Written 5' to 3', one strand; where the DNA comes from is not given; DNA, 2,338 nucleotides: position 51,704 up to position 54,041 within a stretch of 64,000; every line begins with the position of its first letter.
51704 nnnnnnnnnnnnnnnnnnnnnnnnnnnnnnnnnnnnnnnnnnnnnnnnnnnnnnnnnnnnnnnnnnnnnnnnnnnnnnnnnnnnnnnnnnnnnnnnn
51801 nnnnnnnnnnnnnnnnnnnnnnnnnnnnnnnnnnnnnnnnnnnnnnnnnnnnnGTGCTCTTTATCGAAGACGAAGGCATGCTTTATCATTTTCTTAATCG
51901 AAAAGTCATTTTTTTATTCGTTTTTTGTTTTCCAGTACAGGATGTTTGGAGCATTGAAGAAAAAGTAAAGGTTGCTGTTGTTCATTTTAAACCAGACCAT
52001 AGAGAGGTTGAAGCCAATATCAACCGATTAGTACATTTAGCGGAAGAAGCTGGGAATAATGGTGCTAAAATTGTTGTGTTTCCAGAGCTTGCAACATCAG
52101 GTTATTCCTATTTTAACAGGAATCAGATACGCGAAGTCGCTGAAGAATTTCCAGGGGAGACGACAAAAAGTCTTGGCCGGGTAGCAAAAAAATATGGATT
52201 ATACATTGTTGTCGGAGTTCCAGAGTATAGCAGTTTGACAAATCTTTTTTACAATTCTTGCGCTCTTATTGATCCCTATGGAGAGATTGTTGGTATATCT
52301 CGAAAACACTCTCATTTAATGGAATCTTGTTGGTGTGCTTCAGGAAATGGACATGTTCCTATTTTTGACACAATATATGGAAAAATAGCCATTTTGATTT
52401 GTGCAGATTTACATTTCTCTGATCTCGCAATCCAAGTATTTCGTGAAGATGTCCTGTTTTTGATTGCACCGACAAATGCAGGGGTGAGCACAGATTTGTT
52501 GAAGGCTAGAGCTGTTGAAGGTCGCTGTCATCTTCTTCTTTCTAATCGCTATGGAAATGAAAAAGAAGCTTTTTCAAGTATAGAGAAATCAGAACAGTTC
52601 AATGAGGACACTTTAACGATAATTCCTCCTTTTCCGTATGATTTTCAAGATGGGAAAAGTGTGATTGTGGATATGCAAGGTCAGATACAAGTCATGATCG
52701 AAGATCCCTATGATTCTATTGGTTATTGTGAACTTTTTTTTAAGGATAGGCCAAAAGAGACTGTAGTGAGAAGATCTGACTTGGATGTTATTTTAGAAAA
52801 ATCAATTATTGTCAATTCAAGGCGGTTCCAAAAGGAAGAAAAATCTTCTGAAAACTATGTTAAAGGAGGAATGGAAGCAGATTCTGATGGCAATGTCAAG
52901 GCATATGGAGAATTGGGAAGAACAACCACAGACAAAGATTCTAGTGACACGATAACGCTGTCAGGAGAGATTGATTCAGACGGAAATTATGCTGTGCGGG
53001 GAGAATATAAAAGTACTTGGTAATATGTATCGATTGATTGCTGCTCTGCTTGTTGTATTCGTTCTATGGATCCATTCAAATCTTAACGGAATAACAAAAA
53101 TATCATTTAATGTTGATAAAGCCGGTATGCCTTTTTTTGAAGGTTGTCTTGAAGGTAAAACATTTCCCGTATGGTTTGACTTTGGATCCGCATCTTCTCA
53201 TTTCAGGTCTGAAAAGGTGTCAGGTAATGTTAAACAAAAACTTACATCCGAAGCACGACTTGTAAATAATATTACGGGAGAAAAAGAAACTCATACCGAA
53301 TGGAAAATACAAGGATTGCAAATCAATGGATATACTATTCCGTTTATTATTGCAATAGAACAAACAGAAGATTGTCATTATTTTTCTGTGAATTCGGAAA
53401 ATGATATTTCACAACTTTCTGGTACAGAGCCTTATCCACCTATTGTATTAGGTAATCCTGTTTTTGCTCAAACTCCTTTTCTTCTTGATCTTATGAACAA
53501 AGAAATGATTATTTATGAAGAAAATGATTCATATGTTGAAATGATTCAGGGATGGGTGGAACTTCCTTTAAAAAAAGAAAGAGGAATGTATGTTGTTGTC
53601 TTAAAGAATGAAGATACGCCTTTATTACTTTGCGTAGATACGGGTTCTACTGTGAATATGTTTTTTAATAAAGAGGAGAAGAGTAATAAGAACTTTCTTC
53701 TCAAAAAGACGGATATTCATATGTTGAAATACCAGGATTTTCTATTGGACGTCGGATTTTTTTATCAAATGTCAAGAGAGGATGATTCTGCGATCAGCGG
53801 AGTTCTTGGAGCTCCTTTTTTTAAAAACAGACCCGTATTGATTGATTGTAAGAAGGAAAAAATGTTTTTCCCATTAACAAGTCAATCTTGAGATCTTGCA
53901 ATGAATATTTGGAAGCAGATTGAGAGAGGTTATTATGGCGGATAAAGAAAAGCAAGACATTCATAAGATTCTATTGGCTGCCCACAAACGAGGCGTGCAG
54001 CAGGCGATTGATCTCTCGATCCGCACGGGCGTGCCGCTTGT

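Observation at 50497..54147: Orphan CbiA-type amidotransferase + exported nitrilase-superfamily hydrolase + two-lobed DTG protein as one island module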

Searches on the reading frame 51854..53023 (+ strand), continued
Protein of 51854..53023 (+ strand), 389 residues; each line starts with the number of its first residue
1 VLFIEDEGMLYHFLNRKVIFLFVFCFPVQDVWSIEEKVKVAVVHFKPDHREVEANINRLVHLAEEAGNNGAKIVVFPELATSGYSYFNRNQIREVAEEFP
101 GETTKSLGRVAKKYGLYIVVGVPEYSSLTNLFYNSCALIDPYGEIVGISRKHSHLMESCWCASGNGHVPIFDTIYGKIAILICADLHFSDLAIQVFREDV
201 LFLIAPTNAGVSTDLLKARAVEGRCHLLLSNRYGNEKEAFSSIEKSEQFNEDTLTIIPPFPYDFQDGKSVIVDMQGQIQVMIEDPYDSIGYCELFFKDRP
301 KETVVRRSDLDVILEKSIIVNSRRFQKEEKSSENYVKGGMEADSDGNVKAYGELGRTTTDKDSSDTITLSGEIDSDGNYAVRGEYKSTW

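Call 112: get_annotated_region(hit=H43, flank=7000)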
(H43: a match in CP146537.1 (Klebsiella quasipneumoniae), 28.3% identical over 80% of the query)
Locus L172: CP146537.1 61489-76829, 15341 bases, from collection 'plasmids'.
description: Klebsiella quasipneumoniae strain B4.H1.6 plasmid pB4.H1.6.c2, complete sequence
organism: Klebsiella quasipneumoniae (NCBI taxid 1463165)
taxonomy: Bacteria; Pseudomonadota; Gammaproteobacteria; Enterobacterales; Enterobacteriaceae; Klebsiella; Klebsiella quasipneumoniae
host: -; source: Hospital Wastewater; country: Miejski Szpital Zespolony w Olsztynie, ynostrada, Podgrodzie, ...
typing (MOB-suite, as given by PLSDB): non-mobilizable; replicon IncFIB
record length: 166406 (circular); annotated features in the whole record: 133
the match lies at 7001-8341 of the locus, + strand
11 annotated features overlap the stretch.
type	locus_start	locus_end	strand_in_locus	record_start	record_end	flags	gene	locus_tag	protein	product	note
CDS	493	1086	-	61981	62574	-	-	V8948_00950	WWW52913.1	ANTAR domain-containing protein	-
CDS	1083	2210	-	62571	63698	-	-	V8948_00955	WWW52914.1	transporter substrate-binding protein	-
CDS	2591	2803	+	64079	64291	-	-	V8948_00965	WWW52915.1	hypothetical protein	-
CDS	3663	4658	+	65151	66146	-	-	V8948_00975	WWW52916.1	IS110 family transposase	-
CDS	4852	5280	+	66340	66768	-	-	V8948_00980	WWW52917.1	GFA family protein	-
CDS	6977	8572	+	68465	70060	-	-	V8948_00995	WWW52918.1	nitrilase-related carbon-nitrogen hydrolase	-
CDS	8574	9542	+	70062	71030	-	-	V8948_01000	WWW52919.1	IS5 family transposase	-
CDS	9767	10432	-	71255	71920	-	-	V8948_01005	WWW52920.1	LuxR C-terminal-related transcriptional regulator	-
CDS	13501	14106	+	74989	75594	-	-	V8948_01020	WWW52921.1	hypothetical protein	-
CDS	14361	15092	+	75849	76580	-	-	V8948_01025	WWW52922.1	plasmid SOS inhibition protein A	-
CDS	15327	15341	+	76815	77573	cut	-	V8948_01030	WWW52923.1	hypothetical protein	-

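Call 113: get_annotated_region(hit=H42, flank=7000)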
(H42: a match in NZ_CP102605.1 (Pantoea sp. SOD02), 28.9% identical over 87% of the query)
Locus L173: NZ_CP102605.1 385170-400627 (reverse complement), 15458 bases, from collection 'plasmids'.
description: Pantoea sp. SOD02 plasmid pSOD02, complete sequence
organism: Pantoea sp. SOD02 (NCBI taxid 2970818)
taxonomy: Bacteria; Pseudomonadota; Gammaproteobacteria; Enterobacterales; Erwiniaceae; Pantoea; Pantoea sp. SOD02
host: -; source: cell culture,urban freshwater stream; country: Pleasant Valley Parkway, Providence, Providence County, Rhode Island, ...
typing (MOB-suite, as given by PLSDB): non-mobilizable; replicon rep_cluster_1232
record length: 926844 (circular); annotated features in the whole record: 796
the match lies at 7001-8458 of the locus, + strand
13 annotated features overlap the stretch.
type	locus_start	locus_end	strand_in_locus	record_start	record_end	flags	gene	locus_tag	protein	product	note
CDS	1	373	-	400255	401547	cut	-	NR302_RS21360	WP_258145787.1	anaerobic sulfatase maturase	GO:0018209 - peptidyl-serine modification [Evidence IEA]; GO:0046500 - S-adenosylmethionine metabolic process [Evidence ...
CDS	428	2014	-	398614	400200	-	-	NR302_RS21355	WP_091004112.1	arylsulfatase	-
CDS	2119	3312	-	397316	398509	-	-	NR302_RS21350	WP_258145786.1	outer membrane protein transport protein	-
CDS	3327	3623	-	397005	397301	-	-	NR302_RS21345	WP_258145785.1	YicS family protein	-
CDS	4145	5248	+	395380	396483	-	-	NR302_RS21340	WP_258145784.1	GGDEF domain-containing protein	-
CDS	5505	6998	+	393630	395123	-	-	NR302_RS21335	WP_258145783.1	cytosine permease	GO:0055085 - transmembrane transport [Evidence IEA]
CDS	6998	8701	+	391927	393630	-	-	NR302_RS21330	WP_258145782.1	nitrilase-related carbon-nitrogen hydrolase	GO:0006807 - nitrogen compound metabolic process [Evidence IEA]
CDS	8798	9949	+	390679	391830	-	-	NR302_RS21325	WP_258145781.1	transporter substrate-binding domain-containing protein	-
CDS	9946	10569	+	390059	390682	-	-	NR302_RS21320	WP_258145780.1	ANTAR domain-containing protein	-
CDS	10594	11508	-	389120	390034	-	-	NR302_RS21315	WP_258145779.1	LysR family transcriptional regulator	-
CDS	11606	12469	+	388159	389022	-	-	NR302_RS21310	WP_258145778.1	aldo/keto reductase family oxidoreductase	-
CDS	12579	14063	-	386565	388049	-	-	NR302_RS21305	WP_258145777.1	PLP-dependent aminotransferase family protein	-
CDS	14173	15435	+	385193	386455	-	gabT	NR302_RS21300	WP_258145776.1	4-aminobutyrate--2-oxoglutarate transaminase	GO:0009450 - gamma-aminobutyric acid catabolic process [Evidence IEA]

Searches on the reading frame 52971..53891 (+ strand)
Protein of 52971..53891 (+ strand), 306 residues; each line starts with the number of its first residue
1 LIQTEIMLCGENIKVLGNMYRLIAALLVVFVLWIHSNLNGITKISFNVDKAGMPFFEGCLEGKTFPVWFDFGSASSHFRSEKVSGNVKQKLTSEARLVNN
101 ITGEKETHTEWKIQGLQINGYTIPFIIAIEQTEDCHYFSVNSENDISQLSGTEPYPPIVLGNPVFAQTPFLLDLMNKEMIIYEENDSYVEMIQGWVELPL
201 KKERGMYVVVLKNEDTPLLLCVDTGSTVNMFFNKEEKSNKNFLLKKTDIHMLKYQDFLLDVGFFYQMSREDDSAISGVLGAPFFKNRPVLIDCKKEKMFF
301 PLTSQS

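Call 3: search_protein_families(library=pfam, proteins=[window:52971-53891:+], max_evalue=0.01)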
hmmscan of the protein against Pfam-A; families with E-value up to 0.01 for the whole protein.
window:52971-53891:+ (306 aa): 0 families

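Call 4: search_protein_families(library=ncbifam, proteins=[window:52971-53891:+], max_evalue=0.01)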
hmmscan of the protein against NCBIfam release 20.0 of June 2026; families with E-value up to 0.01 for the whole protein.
window:52971-53891:+ (306 aa): 0 families

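Call 18: find_homologous_proteins(query=window:53025-53888:+, max_evalue=0.01)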
Query window:53025-53888:+ (288 aa): 1 proteins with E <= 0.01 among 481 candidates.
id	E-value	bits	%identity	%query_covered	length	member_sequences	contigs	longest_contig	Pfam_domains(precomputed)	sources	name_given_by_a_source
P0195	1.1e-188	644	99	99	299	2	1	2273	-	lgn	-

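Call 32: search_protein_families(library=padloc, proteins=[window:53025-53891:+], max_evalue=0.01)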
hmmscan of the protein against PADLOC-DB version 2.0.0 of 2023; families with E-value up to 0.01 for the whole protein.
window:53025-53891:+ (288 aa): 0 families

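Call 45: search_protein_representatives(protein=window:53025-53888:+)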
Query: 288 residues. Proteins with E-value up to 0.001 (for the whole library): 42; up to 1e-10: 5; up to 1e-30: 3. The best 42 are listed.
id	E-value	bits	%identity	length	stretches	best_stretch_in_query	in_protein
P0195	3.5e-189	643.7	99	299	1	1-285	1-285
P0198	1.0e-40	156.5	33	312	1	19-283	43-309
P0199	1.8e-35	139.3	34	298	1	10-284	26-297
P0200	5.1e-24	101.8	29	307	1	32-283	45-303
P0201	7.3e-11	58.6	23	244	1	35-281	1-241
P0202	5.9e-09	52.3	26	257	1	126-282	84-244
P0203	1.5e-08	51.0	25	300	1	10-282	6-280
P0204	6.7e-08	48.9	24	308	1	11-281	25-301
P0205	5.6e-07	45.8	25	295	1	23-278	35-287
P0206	8.9e-07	45.2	25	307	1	31-283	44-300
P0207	1.2e-06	44.8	23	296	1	15-281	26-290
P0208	5.2e-06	42.7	26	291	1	10-282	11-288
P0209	8.4e-06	42.0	22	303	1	9-279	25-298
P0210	9.1e-06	41.9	26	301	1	28-282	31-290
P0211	1.0e-05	41.7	26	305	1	30-281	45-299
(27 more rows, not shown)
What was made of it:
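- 53025..53891 (+): Signal- or anchor-bearing tandem retropepsin-like (pepsin-like bilobal) aspartic protease. It is lineage-specific cargo and not part of the conserved cassette. 42 remote homologues (call 45).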

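Call 48: search_protein_families(library=pfam, alignment_id=A2, max_evalue=0.1)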
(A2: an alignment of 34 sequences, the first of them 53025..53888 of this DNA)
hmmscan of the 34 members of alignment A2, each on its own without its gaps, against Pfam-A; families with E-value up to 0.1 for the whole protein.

A. member 1, window:53025-53888:+ (288 aa): 0 families

B. families by the number of members that match (of 34 scanned): 15 families
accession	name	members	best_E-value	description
PF13650.11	Asp_protease_2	30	1.3e-14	Aspartyl protease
PF13975.11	gag-asp_proteas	26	1.5e-11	gag-polyprotein putative aspartyl protease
PF00077.25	RVP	9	5.6e-07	Retroviral aspartyl protease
PF12384.13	Peptidase_A2B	1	0.00056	Ty3 transposon peptidase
PF22936.1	Pol_BBD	1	0.017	Pol polyprotein, beta-barrel domain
PF22768.1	SPP1_Dit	1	0.025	Siphovirus-type tail component, C-terminal domain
PF14794.11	DUF4479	1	0.025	Domain of unknown function (DUF4479)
PF00026.29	Asp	1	0.031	Eukaryotic aspartyl protease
PF18452.7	Ig_6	1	0.062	Immunoglobulin domain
PF01234.23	NNMT_PNMT_TEMT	1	0.073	NNMT/PNMT/TEMT family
PF11033.13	ComJ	1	0.079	Competence protein J (ComJ)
PF05679.22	CHGN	1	0.088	Chondroitin N-acetylgalactosaminyltransferase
PF08284.16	RVP_2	1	0.089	Retroviral aspartyl protease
PF21385.2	ACCA_BT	1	0.1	Acetyl-CoA carboxylase, BT domain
PF16346.12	GH32_BT1760-like_C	1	0.1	GH32, BT1760-like, C-terminal domain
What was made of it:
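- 53025..53891 (+): 30 of 34 relatives hit PF13650 (call 48).
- On Clan AA / pepsin-like aspartic protease (ORF3): Of its 34-member family, 30 hit PF13650 and 26 hit PF13975 (call 48).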

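Call 49: find_encoding_contigs(protein=P0198, flank=8000, max_places=3)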
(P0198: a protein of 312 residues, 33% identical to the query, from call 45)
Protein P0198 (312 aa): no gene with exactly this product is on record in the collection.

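Call 50: find_encoding_contigs(protein=P0195, flank=8000, max_places=3)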
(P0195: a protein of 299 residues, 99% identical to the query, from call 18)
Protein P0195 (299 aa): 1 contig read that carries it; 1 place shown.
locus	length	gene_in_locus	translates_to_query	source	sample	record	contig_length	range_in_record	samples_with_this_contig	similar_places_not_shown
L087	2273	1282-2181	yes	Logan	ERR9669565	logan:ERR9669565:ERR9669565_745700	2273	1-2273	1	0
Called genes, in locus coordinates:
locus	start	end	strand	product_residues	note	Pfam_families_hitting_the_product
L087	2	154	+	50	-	?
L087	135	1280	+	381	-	PF00795:CN_hydrolase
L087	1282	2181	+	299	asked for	-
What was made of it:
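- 51878..53023 (+): Exported nitrilase-superfamily amidase in truncated form. It has a signal-like N-terminus and an active domain (about aa 28-300; E70, K143, E149, C175). An unrelated 80-aa low-confidence tail replaces the dead second domain found in homologues. The same 381-aa product appears in the independent contig L087 (call 50).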

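Call 54: find_related_loci(query=A3, collection=metagenome_contigs, flank=6000)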
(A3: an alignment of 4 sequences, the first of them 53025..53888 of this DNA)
Query A3 (288 aa) in metagenome_contigs; peptide patterns used: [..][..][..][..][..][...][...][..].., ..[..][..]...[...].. (x = any residue, [..] = any of these).
160 stretches matched a pattern, but none encodes a relative of the query by tblastn (E <= 1e-3).

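Call 55: predict_structure(alignment_id=A2)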
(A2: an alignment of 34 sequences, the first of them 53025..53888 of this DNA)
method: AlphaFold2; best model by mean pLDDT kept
length: 288 residues; sequences in the alignment: 34
mean_pLDDT: 90.1   pTM: 0.86
mean pLDDT of the five models: 90.1, 90.0, 89.8, 89.0, 88.8
residues with pLDDT >= 90: 207; 70-90: 59; 50-70: 21; < 50: 1
segments of 3 or more residues with pLDDT < 50: none
pLDDT, mean of each block of 10 residues (from residue 1): 93 79 91 92 96 96 95 91 80 97 95 83 71 76 96 97 88 96 95 97 95 82 77 97 92 85 96 97 84
secondary structure, 60 per line:
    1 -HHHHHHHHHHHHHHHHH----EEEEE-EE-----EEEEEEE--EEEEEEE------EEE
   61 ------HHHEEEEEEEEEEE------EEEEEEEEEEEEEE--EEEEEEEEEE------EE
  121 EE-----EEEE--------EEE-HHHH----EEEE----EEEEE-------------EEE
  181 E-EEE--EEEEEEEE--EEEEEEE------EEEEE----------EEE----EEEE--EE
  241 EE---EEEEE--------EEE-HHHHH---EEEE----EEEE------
elements in order: H2-18 E23-27 E36-42 E45-51 E58-60 E70-80 E87-100 E103-112 E119-122 E128-131 E140-142 H144-147 E152-155 E160-164 E178-181 E183-185 E188-195 E198-204 E211-215 E226-228 E233-236 E239-242 E246-250 E259-261 H263-267 E271-274 E279-282
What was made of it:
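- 53025..53891 (+): AF2 pLDDT 90.1 and pTM 0.86 (call 55).
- On Clan AA / pepsin-like aspartic protease (ORF3): AF2 gives pLDDT 90.1 and pTM 0.86 (call 55).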

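Call 57: fold_search(model_id=the predicted structure, library=pdb)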
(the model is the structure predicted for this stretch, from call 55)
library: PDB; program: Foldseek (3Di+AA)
matches with E <= 10: 1031; with E <= 0.001: 561
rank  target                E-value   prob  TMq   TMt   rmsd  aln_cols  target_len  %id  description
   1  4pph_A                7.3e-11  1.00  0.54  0.42  10.8       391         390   12  Crystal structure of conglutin gamma, a unique basic 7S globulin from lupine seeds (released 2015-02-11)
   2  4pph_B                9.0e-11  1.00  0.53  0.41  10.0       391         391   10  Crystal structure of conglutin gamma, a unique basic 7S globulin from lupine seeds (released 2015-02-11)
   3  9iy9                  2.3e-10  1.00  0.56  0.40   8.6       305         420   15  Crystal structure of a putative endopeptidase from Bacteroides fragilis (released 2025-08-06)
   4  4gj6_A                2.5e-10  1.00  0.58  0.51   6.3       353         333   12  Crystal structure of renin in complex with NVP-AYZ832 (compound 6a) (released 2013-03-06)
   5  3vyd_A                3.0e-10  1.00  0.60  0.52   6.5       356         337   13  Human renin in complex with inhibitor 6 (released 2012-12-19)
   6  4pph_C                3.0e-10  1.00  0.52  0.40  10.1       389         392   10  Crystal structure of conglutin gamma, a unique basic 7S globulin from lupine seeds (released 2015-02-11)
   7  4gj6_B                4.6e-10  1.00  0.59  0.52   6.4       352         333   14  Crystal structure of renin in complex with NVP-AYZ832 (compound 6a) (released 2013-03-06)
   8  3aup_A                5.4e-10  1.00  0.51  0.41  10.0       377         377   10  Crystal structure of Basic 7S globulin from soybean (released 2011-04-27)
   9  4gj9_A                5.7e-10  1.00  0.57  0.50   7.0       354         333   13  Crystal structure of renin in complex with GP055321 (compound 4) (released 2013-02-13)
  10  4pph_F                5.7e-10  1.00  0.52  0.40  10.8       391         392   12  Crystal structure of conglutin gamma, a unique basic 7S globulin from lupine seeds (released 2015-02-11)
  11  4pph_D                5.7e-10  1.00  0.50  0.39  11.9       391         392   11  Crystal structure of conglutin gamma, a unique basic 7S globulin from lupine seeds (released 2015-02-11)
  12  4gj8_A                7.0e-10  1.00  0.57  0.50   7.1       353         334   12  Crystal structure of renin in complex with PKF909-724 (compound 3) (released 2013-02-13)
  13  3own_A                8.2e-10  1.00  0.60  0.52   6.3       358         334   12  Potent macrocyclic renin inhibitors (released 2010-12-15)
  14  1qs8_B                8.2e-10  1.00  0.58  0.52   7.1       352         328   11  Crystal structure of the P. vivax aspartic proteinase plasmepsin complexed with the inhibitor pepstatin A (released 1999-07-07)
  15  3aup_B                8.2e-10  1.00  0.56  0.45   8.4       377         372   10  Crystal structure of Basic 7S globulin from soybean (released 2011-04-27)
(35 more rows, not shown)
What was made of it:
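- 53025..53891 (+): Foldseek top hits are renin, plasmepsin, conglutin-gamma and B. fragilis endopeptidase at probability 1.0 (call 57).
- On Clan AA / pepsin-like aspartic protease (ORF3): Foldseek against PDB gives E-values of 7e-11 to 6e-9 for the top 50, probability 1.0 and TMq 0.50-0.60 to renin, plasmepsin, conglutin-gamma and 9iy9 (call 57).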

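Call 99: search_protein_families(library=ncbifam, alignment_id=A2, max_evalue=0.01)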
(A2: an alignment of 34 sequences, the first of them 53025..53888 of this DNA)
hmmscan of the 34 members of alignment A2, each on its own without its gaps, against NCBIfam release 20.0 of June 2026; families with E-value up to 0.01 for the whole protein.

A. member 1, window:53025-53888:+ (288 aa): 0 families

B. families by the number of members that match (of 34 scanned): 3 families
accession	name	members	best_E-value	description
TIGR02281.1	clan_AA_DTGA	2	1.5e-05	TIGR02281 family clan AA aspartic protease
TIGR03698.1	clan_AA_DTGF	2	0.0016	clan AA aspartic protease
NF040721.1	Trm14_Arch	1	0.00017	tRNA (guanine(6)-N2)-methyltransferase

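Call 100: search_protein_families(library=phrogs, proteins=[window:53025-53891:+], max_evalue=0.01)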
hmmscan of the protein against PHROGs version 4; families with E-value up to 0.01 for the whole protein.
window:53025-53891:+ (288 aa): 0 families
